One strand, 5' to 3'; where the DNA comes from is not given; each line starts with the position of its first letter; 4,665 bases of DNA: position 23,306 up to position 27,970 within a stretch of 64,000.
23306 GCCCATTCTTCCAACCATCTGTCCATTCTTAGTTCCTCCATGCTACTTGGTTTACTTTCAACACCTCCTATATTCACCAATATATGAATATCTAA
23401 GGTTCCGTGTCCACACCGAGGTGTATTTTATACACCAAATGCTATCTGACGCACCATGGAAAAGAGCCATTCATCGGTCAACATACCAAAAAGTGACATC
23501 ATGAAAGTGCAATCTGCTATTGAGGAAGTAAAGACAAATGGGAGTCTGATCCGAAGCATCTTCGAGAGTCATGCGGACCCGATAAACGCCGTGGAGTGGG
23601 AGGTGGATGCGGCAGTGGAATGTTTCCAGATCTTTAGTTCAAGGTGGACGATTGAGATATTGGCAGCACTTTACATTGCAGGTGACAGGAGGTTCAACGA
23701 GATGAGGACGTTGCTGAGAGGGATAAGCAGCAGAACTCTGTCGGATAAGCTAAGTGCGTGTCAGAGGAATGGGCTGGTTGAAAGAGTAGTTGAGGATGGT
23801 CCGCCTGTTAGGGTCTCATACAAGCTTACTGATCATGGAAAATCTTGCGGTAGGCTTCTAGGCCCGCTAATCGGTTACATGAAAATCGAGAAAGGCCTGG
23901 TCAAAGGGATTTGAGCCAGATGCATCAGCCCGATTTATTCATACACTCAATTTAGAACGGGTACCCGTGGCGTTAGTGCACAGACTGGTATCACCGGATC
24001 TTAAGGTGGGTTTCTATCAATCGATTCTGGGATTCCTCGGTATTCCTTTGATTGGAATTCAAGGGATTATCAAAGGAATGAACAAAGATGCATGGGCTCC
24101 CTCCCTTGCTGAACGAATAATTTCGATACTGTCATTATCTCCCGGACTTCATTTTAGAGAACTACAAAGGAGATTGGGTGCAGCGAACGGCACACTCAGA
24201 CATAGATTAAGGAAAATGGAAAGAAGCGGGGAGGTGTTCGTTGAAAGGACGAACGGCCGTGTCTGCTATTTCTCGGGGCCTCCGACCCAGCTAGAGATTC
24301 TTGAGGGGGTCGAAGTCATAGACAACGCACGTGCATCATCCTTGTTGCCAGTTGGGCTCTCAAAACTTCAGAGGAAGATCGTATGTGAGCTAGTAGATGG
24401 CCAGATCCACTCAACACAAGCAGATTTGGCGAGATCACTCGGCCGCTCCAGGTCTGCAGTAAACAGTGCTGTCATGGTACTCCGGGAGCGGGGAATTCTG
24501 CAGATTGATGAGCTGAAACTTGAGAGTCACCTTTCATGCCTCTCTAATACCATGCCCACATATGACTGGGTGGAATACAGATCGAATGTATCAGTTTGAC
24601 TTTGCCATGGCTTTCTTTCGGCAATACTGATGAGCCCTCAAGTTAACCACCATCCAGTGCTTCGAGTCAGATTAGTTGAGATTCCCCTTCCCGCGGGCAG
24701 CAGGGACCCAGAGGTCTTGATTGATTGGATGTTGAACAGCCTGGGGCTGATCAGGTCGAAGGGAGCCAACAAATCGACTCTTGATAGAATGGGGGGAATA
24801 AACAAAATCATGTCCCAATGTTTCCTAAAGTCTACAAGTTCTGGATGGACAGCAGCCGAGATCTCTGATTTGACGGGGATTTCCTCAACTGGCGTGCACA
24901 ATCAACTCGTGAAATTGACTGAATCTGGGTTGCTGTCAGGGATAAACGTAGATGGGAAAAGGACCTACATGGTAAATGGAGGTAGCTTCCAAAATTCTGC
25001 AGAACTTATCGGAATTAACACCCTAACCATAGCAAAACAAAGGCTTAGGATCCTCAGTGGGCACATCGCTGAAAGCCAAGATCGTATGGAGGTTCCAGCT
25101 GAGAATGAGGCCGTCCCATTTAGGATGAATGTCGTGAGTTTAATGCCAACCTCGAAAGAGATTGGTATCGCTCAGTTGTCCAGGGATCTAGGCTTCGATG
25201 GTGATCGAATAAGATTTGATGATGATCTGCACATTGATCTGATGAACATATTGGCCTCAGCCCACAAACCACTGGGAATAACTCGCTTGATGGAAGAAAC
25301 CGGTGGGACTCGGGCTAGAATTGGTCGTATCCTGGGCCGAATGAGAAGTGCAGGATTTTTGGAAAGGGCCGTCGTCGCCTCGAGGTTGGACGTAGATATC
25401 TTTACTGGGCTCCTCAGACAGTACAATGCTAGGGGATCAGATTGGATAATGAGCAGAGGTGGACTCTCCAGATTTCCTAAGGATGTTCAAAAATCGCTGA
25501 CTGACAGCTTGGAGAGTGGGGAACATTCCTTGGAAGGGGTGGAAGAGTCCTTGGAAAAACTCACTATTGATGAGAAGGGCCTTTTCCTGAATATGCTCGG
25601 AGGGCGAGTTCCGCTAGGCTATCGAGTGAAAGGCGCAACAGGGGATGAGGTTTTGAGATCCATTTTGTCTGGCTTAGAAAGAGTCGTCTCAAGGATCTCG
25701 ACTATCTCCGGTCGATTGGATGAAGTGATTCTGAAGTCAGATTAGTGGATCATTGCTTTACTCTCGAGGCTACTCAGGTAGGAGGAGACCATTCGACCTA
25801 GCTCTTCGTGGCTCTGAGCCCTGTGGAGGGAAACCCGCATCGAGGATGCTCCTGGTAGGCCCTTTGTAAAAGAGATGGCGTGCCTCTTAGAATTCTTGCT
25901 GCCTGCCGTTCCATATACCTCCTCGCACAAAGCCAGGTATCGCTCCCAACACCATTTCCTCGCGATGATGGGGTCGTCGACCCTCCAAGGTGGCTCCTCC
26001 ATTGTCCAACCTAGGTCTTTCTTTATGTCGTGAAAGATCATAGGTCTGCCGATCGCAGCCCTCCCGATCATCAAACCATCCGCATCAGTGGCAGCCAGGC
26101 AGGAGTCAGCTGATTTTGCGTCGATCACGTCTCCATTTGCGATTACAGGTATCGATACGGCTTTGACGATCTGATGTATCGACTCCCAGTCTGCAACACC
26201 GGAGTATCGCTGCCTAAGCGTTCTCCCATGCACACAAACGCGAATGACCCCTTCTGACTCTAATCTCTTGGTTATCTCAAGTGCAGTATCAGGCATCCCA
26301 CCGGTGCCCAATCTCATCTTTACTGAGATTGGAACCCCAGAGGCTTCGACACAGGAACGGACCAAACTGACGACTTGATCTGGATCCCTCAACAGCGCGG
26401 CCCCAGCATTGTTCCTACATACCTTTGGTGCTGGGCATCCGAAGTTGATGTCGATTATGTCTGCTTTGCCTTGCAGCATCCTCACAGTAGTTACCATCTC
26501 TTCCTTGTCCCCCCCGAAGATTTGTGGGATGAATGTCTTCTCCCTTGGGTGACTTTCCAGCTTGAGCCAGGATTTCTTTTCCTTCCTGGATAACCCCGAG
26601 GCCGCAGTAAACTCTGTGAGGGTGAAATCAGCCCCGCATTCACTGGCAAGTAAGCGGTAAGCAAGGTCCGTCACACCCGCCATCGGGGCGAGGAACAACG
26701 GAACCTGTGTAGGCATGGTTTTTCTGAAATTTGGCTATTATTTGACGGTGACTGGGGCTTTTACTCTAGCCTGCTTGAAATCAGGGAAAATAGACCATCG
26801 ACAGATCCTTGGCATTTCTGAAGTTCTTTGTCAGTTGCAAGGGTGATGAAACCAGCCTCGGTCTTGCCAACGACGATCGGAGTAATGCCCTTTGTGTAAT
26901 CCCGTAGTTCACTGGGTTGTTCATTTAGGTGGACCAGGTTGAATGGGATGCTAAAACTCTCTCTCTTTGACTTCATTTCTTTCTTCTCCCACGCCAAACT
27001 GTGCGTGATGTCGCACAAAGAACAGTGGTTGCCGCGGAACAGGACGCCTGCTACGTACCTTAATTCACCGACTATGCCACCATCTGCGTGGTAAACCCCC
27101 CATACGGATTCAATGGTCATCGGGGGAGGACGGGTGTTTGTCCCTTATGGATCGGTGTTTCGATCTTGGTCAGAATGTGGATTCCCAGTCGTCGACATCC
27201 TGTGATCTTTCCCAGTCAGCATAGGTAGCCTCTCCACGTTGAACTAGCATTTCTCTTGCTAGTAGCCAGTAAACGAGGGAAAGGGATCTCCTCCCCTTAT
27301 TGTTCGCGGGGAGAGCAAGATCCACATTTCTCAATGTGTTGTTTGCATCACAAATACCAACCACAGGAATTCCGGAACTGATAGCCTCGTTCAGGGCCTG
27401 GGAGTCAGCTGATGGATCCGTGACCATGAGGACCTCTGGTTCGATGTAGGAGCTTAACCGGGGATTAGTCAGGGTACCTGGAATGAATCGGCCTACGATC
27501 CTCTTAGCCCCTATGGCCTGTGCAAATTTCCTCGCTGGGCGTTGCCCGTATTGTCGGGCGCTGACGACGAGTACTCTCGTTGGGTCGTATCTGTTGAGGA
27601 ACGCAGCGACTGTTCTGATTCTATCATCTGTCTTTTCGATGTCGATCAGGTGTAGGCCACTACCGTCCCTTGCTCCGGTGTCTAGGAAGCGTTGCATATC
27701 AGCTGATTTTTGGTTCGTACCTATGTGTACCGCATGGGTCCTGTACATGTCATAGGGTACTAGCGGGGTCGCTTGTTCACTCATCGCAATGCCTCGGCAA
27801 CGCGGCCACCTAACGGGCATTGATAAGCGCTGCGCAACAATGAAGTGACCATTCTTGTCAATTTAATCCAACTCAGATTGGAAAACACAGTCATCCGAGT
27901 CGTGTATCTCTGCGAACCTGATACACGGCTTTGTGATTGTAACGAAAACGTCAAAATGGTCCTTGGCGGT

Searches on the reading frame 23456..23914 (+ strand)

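Call 16: search_protein_families(library=pfam, proteins=[window:23456-23914:+], max_evalue=0.001)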
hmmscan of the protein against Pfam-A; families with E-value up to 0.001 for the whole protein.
window:23456-23914:+ (152 aa): 1 family
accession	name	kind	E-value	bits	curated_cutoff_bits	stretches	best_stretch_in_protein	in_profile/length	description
PF01638.23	HxlR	-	2.5e-16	59.7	20.8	1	60-138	2-79/91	HxlR-like helix-turn-helix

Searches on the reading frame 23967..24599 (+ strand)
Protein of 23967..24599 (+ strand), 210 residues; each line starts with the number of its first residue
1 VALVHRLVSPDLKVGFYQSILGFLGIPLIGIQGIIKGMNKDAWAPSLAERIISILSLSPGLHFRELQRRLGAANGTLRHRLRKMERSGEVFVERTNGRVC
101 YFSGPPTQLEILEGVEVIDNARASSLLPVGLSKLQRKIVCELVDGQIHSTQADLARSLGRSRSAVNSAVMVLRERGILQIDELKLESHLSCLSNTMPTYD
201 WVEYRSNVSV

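Call 16: search_protein_families(library=pfam, proteins=[window:23967-24599:+], max_evalue=0.001)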
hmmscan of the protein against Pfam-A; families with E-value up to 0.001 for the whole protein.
window:23967-24599:+ (210 aa): 8 families
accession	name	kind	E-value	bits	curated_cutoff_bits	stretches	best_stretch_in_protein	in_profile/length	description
PF13412.12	HTH_24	-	6.1e-13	48.6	21.9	2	50-88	7-45/48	Winged helix-turn-helix DNA-binding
PF24266.1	HTH_HVO_0163_N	-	1.4e-09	38.3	31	1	49-103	5-59/70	HVO_0163, N-terminal HTH domain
PF12802.13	MarR_2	-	6e-07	30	27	0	149-178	21-50/61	MarR family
PF09339.16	HTH_IclR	-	8.6e-05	22.7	22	0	54-88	11-46/52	IclR helix-turn-helix domain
PF01047.28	MarR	-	8.8e-05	22.8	24.6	0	51-92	8-47/59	MarR family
PF01978.25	TrmB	-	0.00034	20.9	25.6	0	130-182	5-56/68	Sugar-specific transcriptional regulator TrmB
PF08279.18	HTH_11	-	0.00039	20.7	25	0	138-180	5-46/55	HTH domain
PF01022.26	HTH_5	-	0.00056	20.2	22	0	50-88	6-43/47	Bacterial regulatory protein, arsR family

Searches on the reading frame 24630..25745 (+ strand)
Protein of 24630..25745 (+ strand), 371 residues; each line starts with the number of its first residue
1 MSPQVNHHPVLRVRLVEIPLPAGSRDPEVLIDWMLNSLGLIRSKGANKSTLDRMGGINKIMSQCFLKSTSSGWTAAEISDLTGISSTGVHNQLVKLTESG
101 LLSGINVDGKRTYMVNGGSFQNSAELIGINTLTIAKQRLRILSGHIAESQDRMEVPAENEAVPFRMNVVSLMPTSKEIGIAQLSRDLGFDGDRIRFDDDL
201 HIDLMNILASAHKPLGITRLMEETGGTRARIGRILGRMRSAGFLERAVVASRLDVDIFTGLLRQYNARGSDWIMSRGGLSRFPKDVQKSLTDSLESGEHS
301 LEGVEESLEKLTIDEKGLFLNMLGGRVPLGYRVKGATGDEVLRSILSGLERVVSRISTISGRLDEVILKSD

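Call 16: search_protein_families(library=pfam, proteins=[window:24630-25745:+], max_evalue=0.001)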
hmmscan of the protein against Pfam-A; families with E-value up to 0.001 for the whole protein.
window:24630-25745:+ (371 aa): 4 families
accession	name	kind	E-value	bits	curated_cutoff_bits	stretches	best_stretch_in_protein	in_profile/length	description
PF09339.16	HTH_IclR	-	6.8e-10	39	22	1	203-246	7-50/52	IclR helix-turn-helix domain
PF12802.13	MarR_2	-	4.6e-06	27.1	27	0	74-102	22-50/61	MarR family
PF08279.18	HTH_11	-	3.1e-05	24.2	25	1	65-110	8-49/55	HTH domain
PF12840.13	HTH_20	-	5e-05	23.6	27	1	70-102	16-48/51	Helix-turn-helix domain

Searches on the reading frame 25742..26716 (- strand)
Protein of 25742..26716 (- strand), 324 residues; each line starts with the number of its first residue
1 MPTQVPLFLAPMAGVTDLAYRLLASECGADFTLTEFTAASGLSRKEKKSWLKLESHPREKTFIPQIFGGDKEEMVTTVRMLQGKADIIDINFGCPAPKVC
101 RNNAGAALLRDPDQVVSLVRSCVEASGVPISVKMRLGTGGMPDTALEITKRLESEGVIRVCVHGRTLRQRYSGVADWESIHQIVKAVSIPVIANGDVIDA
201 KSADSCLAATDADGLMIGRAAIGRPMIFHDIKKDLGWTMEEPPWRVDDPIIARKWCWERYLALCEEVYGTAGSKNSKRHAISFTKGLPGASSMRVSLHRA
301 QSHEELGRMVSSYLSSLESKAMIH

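Call 16: search_protein_families(library=pfam, proteins=[window:25742-26716:-], max_evalue=0.001)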
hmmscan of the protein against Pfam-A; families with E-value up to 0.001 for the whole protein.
window:25742-26716:- (324 aa): 2 families
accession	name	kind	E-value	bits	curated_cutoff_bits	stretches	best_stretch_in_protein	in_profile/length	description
PF01207.24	Dus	-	4.5e-69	233.4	20.4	1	9-309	2-301/311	Dihydrouridine synthase (Dus)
PF01180.27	DHO_dh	-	0.00093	18.9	27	0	60-134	95-164/291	Dihydroorotate dehydrogenase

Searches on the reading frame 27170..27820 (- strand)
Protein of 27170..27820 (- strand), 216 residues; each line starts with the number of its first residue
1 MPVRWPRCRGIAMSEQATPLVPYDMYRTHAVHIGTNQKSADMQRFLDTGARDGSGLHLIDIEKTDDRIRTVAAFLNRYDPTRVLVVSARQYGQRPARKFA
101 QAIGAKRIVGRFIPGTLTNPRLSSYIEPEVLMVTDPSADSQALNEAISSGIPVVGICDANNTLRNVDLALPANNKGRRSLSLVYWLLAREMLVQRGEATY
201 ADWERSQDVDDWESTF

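Call 16: search_protein_families(library=pfam, proteins=[window:27170-27820:-], max_evalue=0.001)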
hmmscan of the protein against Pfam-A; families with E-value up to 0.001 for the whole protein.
window:27170-27820:- (216 aa): 1 family
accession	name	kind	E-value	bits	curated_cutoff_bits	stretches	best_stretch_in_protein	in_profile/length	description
PF00318.25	Ribosomal_S2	-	2.6e-21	76.3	26.1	2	127-189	149-211/216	Ribosomal protein S2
